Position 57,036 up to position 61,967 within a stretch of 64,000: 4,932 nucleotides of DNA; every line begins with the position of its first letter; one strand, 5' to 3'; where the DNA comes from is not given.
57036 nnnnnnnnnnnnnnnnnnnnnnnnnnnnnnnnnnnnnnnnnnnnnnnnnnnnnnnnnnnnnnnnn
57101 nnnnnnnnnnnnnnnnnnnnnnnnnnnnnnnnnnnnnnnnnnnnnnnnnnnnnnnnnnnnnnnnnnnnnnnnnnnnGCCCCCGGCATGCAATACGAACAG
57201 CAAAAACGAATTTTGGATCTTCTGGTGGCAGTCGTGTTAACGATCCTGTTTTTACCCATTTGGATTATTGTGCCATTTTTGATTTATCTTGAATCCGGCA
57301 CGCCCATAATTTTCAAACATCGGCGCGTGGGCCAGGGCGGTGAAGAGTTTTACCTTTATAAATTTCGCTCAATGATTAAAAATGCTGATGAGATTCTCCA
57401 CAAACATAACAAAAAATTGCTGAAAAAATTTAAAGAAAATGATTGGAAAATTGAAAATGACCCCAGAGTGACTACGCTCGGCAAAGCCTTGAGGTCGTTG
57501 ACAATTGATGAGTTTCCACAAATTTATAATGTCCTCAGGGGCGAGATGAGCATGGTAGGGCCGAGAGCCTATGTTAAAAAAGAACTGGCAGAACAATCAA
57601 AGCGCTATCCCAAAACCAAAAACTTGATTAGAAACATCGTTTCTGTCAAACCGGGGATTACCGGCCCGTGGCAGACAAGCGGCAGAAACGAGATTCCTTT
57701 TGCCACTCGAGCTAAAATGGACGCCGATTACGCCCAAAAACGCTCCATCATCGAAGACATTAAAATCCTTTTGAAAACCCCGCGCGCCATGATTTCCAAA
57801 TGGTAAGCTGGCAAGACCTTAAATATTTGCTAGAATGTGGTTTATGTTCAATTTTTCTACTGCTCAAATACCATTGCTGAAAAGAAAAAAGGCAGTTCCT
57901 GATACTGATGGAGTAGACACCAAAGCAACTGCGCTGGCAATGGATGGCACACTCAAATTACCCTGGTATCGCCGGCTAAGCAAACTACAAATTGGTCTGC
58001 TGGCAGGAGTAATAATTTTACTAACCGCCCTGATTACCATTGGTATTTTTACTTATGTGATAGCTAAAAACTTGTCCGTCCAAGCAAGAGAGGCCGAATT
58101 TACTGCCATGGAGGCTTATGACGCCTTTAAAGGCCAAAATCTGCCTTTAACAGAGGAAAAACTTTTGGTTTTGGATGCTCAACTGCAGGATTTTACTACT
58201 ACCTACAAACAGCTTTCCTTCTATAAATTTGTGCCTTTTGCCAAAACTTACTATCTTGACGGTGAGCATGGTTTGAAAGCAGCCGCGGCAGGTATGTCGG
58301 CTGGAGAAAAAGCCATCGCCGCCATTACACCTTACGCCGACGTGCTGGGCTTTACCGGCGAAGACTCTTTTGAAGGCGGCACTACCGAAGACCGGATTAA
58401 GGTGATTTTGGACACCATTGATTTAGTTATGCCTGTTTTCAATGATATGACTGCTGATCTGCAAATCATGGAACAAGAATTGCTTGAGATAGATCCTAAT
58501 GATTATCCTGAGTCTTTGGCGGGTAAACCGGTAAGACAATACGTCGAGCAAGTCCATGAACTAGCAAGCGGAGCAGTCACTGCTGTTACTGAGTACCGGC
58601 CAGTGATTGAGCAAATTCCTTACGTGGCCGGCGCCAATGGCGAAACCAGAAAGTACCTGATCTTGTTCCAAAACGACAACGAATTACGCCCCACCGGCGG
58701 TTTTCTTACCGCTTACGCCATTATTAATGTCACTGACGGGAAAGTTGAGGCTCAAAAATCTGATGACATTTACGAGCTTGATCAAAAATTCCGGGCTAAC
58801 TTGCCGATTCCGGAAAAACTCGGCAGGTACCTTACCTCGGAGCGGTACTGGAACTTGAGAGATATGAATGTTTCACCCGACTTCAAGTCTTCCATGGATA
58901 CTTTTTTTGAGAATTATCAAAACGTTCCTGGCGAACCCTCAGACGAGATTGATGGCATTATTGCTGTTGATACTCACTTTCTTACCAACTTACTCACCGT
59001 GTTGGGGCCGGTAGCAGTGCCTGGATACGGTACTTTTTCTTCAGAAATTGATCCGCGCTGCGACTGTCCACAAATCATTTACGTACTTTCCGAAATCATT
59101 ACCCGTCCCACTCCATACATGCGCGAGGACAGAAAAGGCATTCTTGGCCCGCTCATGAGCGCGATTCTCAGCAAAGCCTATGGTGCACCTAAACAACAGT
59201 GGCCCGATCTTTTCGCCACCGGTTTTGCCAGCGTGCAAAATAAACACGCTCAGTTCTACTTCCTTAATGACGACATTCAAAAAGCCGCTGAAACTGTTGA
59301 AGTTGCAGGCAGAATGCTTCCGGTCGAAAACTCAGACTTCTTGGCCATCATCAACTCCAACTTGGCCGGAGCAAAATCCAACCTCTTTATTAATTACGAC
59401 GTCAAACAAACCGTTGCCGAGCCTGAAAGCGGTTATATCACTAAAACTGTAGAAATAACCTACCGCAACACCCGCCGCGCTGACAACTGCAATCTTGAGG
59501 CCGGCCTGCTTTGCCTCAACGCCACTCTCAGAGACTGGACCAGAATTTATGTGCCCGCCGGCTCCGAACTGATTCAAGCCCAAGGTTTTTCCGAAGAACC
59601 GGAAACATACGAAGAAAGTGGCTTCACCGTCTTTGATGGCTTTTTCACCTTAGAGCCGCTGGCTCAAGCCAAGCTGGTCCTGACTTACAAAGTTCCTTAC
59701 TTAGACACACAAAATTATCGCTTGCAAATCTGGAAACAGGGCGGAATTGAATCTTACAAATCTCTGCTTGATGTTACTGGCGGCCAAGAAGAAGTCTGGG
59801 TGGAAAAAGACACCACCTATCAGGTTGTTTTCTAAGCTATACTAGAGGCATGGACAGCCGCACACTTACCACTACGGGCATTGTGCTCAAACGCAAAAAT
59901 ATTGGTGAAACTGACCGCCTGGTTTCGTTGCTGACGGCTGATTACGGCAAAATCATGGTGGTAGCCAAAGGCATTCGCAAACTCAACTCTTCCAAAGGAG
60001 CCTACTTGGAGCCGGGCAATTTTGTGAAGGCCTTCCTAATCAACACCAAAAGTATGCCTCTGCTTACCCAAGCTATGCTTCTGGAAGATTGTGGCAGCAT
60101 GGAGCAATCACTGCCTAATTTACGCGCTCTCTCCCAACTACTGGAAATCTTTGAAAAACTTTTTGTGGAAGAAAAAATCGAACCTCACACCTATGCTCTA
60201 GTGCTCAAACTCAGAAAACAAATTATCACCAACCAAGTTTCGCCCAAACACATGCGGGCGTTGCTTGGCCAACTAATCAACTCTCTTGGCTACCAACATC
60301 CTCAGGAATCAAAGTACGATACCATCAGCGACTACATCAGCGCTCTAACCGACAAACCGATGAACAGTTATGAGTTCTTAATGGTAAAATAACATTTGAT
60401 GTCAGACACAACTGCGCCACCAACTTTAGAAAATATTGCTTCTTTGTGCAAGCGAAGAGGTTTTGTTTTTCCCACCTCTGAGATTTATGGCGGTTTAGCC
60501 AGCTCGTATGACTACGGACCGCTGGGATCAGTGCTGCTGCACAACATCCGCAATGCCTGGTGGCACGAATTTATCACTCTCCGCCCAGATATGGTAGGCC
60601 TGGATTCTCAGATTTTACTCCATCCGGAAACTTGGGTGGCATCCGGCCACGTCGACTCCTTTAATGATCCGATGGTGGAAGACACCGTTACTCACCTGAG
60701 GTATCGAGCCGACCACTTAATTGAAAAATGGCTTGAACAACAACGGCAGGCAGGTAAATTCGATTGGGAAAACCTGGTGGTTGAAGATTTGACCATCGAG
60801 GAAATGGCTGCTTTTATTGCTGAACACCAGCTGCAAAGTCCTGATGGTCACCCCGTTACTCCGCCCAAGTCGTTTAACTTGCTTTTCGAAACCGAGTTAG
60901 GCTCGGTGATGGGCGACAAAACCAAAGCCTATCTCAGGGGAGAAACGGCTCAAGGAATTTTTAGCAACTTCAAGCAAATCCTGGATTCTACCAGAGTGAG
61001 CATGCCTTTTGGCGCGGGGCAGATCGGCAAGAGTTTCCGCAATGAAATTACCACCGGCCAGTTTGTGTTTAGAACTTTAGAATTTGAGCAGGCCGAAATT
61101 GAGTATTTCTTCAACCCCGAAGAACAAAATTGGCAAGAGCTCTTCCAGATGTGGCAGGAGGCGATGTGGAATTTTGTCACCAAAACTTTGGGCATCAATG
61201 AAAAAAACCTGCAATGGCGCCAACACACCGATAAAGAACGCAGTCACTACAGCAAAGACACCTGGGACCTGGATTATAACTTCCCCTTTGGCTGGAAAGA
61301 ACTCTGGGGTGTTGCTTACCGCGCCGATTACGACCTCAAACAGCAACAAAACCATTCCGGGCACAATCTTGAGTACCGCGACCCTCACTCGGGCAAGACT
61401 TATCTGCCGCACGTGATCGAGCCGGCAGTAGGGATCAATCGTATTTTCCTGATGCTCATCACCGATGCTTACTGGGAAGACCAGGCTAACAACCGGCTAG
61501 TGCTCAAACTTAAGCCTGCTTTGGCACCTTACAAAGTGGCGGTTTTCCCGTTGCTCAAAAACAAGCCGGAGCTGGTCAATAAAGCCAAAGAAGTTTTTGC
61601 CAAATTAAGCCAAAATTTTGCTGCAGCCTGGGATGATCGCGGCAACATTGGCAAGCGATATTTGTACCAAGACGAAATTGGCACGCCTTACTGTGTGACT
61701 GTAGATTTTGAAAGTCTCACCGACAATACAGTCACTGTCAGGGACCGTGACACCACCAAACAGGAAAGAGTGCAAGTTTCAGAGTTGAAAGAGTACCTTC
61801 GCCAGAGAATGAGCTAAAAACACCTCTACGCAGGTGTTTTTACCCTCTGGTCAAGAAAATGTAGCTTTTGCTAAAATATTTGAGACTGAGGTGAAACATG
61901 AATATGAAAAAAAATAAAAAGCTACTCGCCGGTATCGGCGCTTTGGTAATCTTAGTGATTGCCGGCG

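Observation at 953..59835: Exceptionally large, near-contiguous cell-surface glycan locus (about 27 glycosyltransferases) bracketing ruvCAB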

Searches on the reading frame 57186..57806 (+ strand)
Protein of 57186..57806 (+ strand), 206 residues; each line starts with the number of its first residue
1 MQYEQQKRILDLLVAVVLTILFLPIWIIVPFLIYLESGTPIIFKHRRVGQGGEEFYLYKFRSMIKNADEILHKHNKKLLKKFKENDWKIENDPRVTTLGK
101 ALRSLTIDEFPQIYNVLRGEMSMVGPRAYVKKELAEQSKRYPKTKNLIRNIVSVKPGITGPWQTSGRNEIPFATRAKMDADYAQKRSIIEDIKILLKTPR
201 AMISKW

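Call 10: search_protein_families(library=pfam, proteins=[window:57186-57806:+], max_evalue=0.001)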
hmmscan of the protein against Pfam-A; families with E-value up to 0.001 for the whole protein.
window:57186-57806:+ (206 aa): 1 family
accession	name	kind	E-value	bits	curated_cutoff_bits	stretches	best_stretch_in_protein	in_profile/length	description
PF02397.22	Bac_transf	-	6.7e-59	198.9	27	1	7-203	1-178/179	Bacterial sugar transferase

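Call 17: search_protein_families(library=ncbifam, proteins=[window:57186-57806:+], max_evalue=0.00001)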
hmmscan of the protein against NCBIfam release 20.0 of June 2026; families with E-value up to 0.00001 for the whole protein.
window:57186-57806:+ (206 aa): 10 families
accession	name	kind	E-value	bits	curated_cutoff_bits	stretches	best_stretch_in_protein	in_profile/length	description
TIGR03025.1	EPS_sugtrans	subfamily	2e-67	228.4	295.55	1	6-205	257-441/445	exopolysaccharide biosynthesis polyprenyl glycosylphosphotransferase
TIGR03022.1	WbaP_sugtrans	subfamily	2e-62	211.9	403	1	6-204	258-451/456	undecaprenyl-phosphate galactose phosphotransferase WbaP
NF052601.1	undeca_RfbP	equivalog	4.7e-58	196.3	330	1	4-203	42-236/244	undecaprenyl-phosphate galactose phosphotransferase family protein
TIGR03023.1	WcaJ_sugtrans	equivalog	2.1e-49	169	410.75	1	6-203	262-447/453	undecaprenyl-phosphate glucose phosphotransferase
NF041877.1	EPS_EpsZ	equivalog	4.1e-47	160.9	800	1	7-201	266-451/459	exopolysaccharide biosynthesis polyisoprenyl-phosphate hexose-1-phosphate transferase EpsZ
NF011751.0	PRK15204.1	equivalog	2.1e-42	145.3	907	1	7-203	280-470/476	undecaprenyl-phosphate galactose phosphotransferase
TIGR03013.1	EpsB_2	subfamily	8.1e-38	130.6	393.35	1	6-201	254-435/443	TIGR03013 family XrtA/PEP-CTERM system glycosyltransferase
NF007518.0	PRK10124.1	equivalog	3.2e-27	95.4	684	1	7-198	274-453/464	undecaprenyl-phosphate glucose phosphotransferase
NF050817.1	PolSacchBiosHfsE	equivalog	2e-25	89.5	750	1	7-198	272-455/467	polysaccharide biosynthesis protein HfsE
NF045514.1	glycotran_HepC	equivalog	6.8e-22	77.8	140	1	5-129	115-212/220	heterocyst development glycosyltransferase HepC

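Call 92: search_solved_structures(query=window:57186-57806:+, max_evalue=0.001)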
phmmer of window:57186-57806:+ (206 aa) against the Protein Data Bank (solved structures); distinct sequences matched with E-value up to 0.001: 7.
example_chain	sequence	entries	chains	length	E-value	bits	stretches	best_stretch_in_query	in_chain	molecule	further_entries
8t53_A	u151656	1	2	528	2.3e-39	138.3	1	7-203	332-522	Undecaprenyl-phosphate galactose phosphotransferase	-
30us_A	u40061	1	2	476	3.4e-36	127.9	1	7-203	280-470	UDP-Gal::undecaprenolphosphate Gal-1-P transferase WbaP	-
9s7s_A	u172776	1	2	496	3.7e-36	127.8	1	7-203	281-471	UDP-Gal::undecaprenolphosphate Gal-1-P transferase WbaP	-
30wc_A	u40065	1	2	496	3.7e-36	127.8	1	7-203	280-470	Undecaprenyl-phosphate galactose phosphotransferase WbaP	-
9s8l_A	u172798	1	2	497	3.8e-36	127.8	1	7-203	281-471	UDP-Gal::undecaprenolphosphate Gal-1-P transferase WbaP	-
8e37_B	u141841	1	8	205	6.9e-26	94.3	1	6-202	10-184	N,N'-diacetylbacilliosaminyl-1-phosphate transferase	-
8g1n_A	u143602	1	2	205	1.2e-25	93.5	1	6-202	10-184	N,N'-diacetylbacilliosaminyl-1-phosphate transferase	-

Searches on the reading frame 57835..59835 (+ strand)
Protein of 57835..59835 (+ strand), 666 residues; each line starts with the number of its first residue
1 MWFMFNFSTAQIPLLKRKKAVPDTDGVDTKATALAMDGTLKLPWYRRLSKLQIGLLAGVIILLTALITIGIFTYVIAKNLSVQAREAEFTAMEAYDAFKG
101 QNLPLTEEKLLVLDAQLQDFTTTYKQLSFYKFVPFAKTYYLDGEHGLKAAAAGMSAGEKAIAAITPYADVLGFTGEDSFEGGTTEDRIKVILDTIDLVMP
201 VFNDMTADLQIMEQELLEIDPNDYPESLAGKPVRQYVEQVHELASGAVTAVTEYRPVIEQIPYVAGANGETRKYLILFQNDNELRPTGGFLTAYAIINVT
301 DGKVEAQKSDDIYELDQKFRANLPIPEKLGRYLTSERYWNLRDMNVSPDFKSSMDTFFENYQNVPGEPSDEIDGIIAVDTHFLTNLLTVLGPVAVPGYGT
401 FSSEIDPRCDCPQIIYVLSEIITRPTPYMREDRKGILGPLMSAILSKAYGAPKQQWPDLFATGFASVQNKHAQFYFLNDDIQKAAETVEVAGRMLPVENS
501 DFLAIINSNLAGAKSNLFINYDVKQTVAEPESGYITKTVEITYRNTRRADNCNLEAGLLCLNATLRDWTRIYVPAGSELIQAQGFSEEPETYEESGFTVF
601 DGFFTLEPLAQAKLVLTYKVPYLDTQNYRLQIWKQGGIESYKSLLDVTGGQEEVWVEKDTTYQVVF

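Call 10: search_protein_families(library=pfam, proteins=[window:57835-59835:+], max_evalue=0.001)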
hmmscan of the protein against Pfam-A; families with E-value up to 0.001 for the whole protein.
window:57835-59835:+ (666 aa): 1 family
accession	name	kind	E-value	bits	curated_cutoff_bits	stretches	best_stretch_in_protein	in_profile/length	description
PF13196.11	DUF4012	-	6.7e-26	92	28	1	271-399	3-127/144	Protein of unknown function (DUF4012)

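Call 17: search_protein_families(library=ncbifam, proteins=[window:57835-59835:+], max_evalue=0.00001)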
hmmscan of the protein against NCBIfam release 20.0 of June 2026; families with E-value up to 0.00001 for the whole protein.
window:57835-59835:+ (666 aa): 0 families

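Call 84: find_related_loci(query=window:57835-59835:+, collection=metagenome_contigs, flank=10000)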
Query window:57835-59835:+ (666 aa) in metagenome_contigs; peptide patterns used: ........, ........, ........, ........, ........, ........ (x = any residue, [..] = any of these).
38 stretches matched a pattern; 7 encode a relative of the query (tblastn E <= 1e-3); 7 distinct loci.
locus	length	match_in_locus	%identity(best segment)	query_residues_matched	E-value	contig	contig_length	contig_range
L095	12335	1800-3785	63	14-666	0e+0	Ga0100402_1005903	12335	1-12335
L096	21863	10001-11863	64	46-666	0e+0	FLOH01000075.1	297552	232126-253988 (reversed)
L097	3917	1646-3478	39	62-659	1e-144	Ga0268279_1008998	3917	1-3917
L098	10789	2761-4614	39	65-659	2e-140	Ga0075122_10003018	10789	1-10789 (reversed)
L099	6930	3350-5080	40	91-659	4e-140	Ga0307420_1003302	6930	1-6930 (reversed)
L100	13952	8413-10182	39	80-659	6e-139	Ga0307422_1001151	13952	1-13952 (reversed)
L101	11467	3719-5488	39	80-659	6e-139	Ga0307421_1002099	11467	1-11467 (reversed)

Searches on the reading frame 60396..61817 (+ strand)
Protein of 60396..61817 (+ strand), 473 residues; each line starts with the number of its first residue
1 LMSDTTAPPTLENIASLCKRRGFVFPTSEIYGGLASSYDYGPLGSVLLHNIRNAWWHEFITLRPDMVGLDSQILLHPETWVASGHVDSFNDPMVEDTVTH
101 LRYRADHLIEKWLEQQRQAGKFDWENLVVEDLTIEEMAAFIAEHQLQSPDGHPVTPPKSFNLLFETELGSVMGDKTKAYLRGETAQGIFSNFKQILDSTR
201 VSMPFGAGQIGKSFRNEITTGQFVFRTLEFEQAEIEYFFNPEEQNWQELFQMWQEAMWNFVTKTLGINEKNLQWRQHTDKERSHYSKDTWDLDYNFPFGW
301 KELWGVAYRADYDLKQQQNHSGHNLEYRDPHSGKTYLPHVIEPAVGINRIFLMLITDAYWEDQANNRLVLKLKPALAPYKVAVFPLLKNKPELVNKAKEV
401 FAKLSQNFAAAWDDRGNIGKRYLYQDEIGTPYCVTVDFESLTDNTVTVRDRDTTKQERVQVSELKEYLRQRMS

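Call 10: search_protein_families(library=pfam, proteins=[window:60396-61817:+], max_evalue=0.001)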
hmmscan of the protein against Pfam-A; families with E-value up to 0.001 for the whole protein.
window:60396-61817:+ (473 aa): 2 families
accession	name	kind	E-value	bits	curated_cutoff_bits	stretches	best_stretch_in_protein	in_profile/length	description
PF03129.25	HGTP_anticodon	-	1e-21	77.3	21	1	380-470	1-93/94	Anticodon binding domain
PF00587.30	tRNA-synt_2b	-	2.9e-06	27.9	29.3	1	176-351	9-172/179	tRNA synthetase class II core domain (G, H, P, S and T)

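Call 77: find_encoding_contigs(protein=window:60396-61817:+, flank=10000, max_places=2)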
Protein window:60396-61817:+ (473 aa): no gene with exactly this product is on record in the collection.
